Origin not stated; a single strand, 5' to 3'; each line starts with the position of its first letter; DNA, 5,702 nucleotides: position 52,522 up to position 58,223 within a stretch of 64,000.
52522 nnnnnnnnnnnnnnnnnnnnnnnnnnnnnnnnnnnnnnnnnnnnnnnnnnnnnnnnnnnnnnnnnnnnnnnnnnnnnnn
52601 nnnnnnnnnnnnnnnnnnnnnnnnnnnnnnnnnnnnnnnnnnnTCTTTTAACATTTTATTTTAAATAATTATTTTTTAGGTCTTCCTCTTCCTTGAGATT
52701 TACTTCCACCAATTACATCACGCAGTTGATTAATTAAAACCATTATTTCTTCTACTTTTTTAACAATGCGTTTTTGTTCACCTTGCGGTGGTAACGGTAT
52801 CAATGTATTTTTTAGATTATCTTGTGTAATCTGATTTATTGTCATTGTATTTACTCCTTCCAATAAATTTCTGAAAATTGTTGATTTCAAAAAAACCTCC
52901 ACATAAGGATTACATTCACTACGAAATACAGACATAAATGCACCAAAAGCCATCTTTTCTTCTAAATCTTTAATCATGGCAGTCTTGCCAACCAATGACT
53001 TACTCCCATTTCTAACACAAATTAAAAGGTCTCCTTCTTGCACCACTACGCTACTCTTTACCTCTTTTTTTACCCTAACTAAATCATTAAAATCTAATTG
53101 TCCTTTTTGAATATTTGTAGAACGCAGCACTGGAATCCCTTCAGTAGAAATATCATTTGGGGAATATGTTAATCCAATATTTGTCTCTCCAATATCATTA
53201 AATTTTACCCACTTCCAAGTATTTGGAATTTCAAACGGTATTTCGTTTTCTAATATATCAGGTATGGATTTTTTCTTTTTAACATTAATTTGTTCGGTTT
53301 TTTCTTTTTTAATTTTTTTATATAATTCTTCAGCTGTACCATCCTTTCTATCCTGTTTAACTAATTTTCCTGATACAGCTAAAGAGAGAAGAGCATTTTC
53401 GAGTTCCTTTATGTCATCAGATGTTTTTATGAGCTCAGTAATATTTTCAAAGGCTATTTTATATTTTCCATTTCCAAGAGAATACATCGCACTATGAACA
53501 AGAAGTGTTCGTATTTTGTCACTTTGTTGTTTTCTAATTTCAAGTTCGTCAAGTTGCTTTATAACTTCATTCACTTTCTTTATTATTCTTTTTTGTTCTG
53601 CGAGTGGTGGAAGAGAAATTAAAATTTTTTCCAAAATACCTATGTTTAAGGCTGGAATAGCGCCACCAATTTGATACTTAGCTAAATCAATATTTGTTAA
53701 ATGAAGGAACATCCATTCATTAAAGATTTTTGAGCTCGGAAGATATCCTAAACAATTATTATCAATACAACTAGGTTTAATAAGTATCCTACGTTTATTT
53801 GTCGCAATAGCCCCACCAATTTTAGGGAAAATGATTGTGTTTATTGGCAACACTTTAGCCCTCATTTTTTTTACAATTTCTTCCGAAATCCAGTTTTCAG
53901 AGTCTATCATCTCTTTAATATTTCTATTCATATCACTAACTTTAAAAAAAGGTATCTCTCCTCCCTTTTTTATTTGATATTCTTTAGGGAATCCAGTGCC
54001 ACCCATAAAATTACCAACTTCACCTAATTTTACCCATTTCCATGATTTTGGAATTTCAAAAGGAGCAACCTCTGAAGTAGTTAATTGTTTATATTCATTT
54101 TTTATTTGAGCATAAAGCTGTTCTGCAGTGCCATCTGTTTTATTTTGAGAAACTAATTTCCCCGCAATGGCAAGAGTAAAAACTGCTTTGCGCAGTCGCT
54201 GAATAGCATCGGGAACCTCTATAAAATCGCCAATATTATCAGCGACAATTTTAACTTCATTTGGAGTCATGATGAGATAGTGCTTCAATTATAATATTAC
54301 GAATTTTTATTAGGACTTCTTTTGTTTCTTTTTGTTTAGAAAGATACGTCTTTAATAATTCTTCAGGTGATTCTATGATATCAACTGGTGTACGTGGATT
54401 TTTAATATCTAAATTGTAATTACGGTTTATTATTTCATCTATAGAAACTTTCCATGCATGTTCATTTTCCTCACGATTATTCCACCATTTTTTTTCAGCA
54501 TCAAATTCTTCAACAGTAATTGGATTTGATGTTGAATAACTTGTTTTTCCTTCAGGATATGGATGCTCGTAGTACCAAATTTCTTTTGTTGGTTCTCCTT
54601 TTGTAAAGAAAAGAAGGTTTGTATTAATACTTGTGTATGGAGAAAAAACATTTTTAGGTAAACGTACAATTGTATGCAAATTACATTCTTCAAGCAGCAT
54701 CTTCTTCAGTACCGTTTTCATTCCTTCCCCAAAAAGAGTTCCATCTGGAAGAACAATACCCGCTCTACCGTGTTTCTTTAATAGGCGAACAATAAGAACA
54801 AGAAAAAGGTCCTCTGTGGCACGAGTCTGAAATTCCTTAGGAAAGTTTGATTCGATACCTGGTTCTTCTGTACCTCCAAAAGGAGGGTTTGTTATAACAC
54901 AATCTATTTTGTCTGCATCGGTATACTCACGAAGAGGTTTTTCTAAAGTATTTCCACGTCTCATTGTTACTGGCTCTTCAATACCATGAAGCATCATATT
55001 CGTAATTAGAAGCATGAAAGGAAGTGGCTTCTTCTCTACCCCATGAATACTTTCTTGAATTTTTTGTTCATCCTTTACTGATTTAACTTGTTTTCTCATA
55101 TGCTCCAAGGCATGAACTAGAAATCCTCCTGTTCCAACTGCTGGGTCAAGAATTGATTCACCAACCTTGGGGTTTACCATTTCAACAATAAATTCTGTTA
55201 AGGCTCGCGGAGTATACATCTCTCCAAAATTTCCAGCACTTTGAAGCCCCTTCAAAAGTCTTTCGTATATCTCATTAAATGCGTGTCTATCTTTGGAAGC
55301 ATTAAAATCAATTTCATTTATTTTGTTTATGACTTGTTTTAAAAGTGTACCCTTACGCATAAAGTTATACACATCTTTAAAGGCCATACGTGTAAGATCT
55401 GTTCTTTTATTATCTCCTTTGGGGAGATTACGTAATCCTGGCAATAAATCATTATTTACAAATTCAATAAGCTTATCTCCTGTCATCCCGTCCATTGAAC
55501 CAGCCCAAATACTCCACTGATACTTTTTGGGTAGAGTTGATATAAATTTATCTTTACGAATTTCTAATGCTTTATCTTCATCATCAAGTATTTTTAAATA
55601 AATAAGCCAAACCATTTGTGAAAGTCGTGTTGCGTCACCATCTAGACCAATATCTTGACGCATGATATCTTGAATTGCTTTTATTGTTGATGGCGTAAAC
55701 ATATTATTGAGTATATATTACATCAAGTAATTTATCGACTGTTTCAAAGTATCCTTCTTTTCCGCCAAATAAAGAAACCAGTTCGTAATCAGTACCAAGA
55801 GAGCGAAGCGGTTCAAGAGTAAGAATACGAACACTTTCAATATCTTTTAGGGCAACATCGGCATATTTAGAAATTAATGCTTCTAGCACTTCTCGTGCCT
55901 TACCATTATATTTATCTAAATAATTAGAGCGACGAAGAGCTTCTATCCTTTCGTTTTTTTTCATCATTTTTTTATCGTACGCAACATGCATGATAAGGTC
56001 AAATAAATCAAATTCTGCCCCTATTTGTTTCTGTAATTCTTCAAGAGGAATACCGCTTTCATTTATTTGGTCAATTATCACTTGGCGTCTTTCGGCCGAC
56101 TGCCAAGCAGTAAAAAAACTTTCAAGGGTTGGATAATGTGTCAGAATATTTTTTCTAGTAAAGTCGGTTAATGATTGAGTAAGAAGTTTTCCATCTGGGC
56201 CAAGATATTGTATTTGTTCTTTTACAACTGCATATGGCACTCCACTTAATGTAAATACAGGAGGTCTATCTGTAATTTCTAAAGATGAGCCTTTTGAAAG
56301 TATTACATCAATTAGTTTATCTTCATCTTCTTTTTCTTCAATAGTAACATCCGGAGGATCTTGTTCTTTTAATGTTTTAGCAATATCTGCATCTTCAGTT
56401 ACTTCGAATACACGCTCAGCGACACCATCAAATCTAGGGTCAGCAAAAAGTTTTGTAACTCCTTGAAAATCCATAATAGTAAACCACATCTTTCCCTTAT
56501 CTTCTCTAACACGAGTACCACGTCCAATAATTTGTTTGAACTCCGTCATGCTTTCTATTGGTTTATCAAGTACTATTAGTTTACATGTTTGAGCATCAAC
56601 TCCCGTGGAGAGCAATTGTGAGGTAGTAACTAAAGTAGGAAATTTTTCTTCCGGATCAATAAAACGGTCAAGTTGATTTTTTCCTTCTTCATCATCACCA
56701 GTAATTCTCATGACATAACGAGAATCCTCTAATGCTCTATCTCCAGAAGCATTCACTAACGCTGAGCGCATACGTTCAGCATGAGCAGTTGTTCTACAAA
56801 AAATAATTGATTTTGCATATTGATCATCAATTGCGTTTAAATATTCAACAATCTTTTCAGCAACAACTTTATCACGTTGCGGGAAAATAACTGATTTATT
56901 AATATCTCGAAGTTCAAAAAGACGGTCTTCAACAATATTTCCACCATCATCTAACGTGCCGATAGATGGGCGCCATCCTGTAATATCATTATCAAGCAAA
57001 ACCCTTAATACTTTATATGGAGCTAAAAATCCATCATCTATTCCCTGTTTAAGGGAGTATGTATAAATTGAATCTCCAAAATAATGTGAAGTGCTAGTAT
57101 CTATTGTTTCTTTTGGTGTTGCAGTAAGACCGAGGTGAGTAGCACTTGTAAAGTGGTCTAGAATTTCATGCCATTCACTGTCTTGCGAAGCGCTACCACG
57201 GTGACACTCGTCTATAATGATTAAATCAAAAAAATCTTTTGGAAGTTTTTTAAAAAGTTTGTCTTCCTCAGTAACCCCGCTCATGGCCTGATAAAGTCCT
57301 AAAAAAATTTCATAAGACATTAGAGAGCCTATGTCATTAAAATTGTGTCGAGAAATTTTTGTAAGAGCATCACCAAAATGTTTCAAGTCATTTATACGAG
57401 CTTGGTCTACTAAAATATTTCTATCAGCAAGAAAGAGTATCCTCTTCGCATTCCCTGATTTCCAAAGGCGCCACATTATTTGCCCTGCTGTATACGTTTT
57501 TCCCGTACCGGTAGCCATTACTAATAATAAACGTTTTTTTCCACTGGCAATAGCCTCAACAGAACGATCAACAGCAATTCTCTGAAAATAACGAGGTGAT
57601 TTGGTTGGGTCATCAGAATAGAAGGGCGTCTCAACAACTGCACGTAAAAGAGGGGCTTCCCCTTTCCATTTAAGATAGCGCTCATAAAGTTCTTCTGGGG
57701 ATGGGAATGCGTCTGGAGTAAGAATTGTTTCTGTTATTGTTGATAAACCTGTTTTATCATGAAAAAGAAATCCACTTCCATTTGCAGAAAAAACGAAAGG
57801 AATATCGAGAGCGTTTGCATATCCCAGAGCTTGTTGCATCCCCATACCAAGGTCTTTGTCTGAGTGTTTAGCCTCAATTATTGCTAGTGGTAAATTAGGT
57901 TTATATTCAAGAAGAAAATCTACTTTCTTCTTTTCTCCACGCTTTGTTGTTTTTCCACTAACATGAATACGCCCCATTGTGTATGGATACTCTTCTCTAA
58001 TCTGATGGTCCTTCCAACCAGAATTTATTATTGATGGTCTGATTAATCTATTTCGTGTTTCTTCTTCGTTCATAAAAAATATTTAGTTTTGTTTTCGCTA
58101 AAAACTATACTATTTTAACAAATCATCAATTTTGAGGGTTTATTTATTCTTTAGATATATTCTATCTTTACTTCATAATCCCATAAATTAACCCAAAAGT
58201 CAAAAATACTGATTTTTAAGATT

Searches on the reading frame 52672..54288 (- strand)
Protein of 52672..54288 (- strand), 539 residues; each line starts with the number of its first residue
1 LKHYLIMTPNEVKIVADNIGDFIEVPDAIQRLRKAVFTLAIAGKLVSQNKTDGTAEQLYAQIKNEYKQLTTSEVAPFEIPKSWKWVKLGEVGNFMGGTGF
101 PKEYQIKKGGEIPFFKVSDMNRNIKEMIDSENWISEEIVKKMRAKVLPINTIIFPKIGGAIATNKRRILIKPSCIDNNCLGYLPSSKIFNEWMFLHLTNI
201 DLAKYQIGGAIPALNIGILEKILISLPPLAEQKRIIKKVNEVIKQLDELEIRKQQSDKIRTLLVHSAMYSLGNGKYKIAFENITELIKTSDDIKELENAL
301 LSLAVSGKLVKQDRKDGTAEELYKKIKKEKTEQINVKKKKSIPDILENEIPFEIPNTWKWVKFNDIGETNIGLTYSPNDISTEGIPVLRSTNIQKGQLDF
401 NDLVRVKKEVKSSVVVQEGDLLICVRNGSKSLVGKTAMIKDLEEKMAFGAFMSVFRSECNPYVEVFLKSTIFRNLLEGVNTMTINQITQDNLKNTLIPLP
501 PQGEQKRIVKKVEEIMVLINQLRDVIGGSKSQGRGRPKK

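Call 26: search_protein_families(library=pfam, proteins=[window:52672-54288:-], max_evalue=0.001)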
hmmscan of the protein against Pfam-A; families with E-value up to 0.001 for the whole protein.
window:52672-54288:- (539 aa): 1 family
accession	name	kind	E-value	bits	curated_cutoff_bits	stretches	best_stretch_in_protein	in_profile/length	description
PF01420.25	Methylase_S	-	3e-29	102.8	22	2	80-252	1-161/168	Type I restriction modification DNA specificity domain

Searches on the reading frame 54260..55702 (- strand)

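Call 26: search_protein_families(library=pfam, proteins=[window:54260-55702:-], max_evalue=0.001)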
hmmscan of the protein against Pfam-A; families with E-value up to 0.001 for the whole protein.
window:54260-55702:- (481 aa): 5 families
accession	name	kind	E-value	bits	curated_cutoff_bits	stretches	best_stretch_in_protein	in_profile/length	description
PF02384.22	N6_Mtase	-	4.9e-75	253.2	20.4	1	138-438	2-304/311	N-6 DNA Methylase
PF12161.14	HsdM_N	-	7.8e-10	39.9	24.5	1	5-128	3-135/135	HsdM N-terminal domain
PF07669.17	Eco57I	-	3.1e-09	37.6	25.3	1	256-353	64-171/171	Eco57I restriction-modification methylase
PF01170.24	UPF0020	-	8.4e-07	29.3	22.3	1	168-277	16-133/197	RMKL-like, methyltransferase domain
PF09445.16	Methyltransf_15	-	0.00027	21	22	1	216-279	22-85/165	RNA cap guanine-N2 methyltransferase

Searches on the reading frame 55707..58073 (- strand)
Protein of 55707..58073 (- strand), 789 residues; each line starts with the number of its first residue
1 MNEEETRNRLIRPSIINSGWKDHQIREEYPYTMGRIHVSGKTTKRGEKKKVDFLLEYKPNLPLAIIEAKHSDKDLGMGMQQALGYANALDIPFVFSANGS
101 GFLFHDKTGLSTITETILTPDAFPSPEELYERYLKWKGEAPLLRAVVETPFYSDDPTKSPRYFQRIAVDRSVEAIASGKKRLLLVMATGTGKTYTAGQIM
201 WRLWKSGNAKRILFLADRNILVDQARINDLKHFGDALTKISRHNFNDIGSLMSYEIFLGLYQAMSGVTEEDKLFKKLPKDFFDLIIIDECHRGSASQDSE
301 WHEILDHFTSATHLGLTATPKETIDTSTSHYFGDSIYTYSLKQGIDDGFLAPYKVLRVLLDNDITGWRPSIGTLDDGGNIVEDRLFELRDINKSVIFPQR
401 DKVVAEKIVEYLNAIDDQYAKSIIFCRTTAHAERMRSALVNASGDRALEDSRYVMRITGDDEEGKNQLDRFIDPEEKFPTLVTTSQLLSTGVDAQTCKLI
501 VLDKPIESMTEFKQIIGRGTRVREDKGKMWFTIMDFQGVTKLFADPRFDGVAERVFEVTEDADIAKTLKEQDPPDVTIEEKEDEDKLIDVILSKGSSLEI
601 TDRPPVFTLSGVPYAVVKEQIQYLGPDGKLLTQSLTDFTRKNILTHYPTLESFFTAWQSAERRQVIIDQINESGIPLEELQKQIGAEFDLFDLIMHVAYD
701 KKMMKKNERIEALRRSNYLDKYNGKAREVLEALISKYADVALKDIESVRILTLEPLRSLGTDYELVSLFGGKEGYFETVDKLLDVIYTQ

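Call 26: search_protein_families(library=pfam, proteins=[window:55707-58073:-], max_evalue=0.001)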
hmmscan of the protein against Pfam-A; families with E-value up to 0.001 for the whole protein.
window:55707-58073:- (789 aa): 7 families
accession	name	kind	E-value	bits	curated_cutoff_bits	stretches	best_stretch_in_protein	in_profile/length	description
PF04851.21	ResIII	-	4.9e-39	134.3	22.5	1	159-321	3-163/164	Type III restriction enzyme, res subunit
PF08463.15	EcoEI_R_C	-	3e-21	76.6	24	1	633-787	1-163/163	EcoEI R protein C-terminal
PF18766.7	SWI2_SNF2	-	4.7e-18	66.1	26.7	1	164-352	2-187/221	SWI2/SNF2 ATPase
PF00270.35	DEAD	-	7.5e-13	49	26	1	171-325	7-165/167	DEAD/DEAH box helicase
PF00271.37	Helicase_C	-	2.6e-07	31.3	23.5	1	415-522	11-109/110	Helicase conserved C-terminal domain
PF13588.12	HSDR_N_2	-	4.2e-05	24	25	1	3-106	2-95/110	Type I restriction enzyme R protein N terminus (HSDR_N)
PF04313.20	HSDR_N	-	0.00013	22.4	25.1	0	44-108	121-193/198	Type I restriction enzyme R protein N terminus (HSDR_N)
